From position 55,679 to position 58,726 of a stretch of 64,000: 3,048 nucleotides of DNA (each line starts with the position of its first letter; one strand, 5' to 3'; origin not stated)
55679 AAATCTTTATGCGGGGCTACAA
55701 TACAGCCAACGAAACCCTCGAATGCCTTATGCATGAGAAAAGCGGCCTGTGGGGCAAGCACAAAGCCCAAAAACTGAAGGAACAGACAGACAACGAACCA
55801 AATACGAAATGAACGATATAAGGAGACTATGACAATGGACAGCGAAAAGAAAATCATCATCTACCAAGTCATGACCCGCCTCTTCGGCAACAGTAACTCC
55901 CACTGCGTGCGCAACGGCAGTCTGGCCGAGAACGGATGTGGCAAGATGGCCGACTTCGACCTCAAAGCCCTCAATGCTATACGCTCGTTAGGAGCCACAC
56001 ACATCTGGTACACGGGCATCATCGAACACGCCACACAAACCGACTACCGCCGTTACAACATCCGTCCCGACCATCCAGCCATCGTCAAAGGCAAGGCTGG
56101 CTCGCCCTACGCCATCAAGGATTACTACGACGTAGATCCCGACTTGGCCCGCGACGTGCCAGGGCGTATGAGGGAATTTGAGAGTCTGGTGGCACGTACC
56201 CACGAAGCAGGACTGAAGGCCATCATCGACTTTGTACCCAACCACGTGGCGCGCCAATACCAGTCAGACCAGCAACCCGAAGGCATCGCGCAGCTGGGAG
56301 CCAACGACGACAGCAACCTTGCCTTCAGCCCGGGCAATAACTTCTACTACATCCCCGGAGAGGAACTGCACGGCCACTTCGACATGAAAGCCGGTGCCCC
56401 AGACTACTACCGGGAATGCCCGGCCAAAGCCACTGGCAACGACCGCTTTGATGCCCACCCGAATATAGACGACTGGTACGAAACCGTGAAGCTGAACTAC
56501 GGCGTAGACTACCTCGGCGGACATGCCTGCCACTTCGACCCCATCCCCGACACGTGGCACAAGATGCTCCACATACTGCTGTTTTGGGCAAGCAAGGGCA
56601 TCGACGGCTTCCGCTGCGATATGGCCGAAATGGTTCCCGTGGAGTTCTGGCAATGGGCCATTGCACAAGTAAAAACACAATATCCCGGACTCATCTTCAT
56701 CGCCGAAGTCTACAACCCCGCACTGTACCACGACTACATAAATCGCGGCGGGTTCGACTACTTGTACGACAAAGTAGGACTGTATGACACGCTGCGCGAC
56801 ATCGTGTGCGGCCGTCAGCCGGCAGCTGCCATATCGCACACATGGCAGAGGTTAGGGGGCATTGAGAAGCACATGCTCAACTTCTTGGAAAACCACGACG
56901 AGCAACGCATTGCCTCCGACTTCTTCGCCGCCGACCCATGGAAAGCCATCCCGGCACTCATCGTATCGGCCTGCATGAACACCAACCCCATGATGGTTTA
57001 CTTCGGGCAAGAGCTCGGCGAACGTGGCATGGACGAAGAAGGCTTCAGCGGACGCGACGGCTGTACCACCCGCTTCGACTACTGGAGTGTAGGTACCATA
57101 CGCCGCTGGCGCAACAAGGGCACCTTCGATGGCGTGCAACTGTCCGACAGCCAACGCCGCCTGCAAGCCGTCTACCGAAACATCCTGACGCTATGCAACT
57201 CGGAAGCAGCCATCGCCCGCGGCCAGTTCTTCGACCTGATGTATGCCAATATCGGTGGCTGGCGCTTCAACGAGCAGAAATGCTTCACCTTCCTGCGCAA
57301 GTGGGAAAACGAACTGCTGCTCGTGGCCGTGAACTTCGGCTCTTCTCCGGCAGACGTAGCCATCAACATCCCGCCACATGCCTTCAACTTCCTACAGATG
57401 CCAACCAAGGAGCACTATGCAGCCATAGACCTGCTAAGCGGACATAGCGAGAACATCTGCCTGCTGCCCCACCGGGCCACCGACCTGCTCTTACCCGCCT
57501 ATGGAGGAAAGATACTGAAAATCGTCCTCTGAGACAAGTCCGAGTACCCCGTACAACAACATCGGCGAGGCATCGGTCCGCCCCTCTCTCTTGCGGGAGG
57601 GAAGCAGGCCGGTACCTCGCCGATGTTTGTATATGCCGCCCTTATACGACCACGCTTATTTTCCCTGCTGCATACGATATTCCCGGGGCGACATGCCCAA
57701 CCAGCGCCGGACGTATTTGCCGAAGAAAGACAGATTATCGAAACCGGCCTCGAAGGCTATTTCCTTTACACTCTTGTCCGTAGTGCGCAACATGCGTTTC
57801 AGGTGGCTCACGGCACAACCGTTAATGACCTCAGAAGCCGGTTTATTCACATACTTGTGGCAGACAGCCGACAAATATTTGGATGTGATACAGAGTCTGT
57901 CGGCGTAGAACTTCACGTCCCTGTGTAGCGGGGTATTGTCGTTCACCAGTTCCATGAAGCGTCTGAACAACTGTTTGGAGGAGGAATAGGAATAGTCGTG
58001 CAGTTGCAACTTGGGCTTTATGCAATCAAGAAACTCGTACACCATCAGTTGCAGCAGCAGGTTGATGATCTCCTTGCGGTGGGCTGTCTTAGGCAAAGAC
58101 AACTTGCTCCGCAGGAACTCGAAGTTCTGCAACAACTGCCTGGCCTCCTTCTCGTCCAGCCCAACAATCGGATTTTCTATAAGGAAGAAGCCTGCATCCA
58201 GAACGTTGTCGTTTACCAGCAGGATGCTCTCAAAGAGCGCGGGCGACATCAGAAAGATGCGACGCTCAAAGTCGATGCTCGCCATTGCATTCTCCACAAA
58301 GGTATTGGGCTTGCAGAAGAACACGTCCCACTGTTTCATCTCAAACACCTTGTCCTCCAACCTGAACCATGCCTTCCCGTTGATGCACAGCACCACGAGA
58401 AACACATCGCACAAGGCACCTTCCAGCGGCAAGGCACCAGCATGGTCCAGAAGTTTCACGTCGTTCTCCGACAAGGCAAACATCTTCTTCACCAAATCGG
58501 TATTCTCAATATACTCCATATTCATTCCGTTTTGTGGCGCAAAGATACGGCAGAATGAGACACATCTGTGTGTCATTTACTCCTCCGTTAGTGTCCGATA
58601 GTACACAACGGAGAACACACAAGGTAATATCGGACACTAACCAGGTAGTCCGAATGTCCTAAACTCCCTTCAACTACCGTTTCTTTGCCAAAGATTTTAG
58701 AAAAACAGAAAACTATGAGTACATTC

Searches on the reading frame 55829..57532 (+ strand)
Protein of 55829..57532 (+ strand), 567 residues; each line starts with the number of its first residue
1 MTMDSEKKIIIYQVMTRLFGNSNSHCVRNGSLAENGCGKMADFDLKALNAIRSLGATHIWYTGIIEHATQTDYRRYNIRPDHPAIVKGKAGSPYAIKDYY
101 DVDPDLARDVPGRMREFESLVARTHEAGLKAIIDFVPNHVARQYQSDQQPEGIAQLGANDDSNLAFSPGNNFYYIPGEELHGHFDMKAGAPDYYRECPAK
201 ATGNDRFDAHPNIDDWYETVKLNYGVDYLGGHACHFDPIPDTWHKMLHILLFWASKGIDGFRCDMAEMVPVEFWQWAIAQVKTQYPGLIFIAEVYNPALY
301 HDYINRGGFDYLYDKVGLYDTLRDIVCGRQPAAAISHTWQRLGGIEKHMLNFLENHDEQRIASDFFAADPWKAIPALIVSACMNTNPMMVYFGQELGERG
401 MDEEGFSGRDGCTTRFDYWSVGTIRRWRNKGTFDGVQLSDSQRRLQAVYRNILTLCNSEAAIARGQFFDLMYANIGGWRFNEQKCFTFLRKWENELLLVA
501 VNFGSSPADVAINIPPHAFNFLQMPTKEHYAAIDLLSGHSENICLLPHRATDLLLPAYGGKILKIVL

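Call 39: search_protein_families(library=pfam, proteins=[window:55829-57532:+], max_evalue=0.00001)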
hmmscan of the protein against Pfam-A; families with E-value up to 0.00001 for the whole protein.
window:55829-57532:+ (567 aa): 2 families
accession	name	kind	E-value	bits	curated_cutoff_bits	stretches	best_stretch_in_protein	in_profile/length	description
PF00128.31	Alpha-amylase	-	5.5e-23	82.4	22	1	13-404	1-364/446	Alpha amylase, catalytic domain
PF14701.12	hDGE_amylase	-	7e-06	25.8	27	0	54-143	18-106/439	Glycogen debranching enzyme, glucanotransferase domain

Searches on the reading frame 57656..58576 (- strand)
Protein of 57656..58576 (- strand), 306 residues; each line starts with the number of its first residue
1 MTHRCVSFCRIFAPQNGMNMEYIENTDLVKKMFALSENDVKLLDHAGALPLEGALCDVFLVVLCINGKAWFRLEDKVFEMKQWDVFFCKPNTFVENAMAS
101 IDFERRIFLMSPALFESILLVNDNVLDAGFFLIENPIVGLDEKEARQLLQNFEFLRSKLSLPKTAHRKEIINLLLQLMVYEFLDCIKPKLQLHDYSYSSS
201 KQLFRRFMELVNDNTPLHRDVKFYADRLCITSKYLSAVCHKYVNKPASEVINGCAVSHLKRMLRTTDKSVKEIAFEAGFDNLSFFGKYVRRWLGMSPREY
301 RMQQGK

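Call 39: search_protein_families(library=pfam, proteins=[window:57656-58576:-], max_evalue=0.00001)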
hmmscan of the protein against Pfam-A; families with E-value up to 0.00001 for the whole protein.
window:57656-58576:- (306 aa): 2 families
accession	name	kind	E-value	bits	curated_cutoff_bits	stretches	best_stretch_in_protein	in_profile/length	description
PF12833.13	HTH_18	-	4.9e-20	72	33.6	1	224-302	1-79/80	Helix-turn-helix domain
PF00165.29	HTH_AraC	-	1.6e-07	31.7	26.6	1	263-301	1-41/42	Bacterial regulatory helix-turn-helix proteins, AraC family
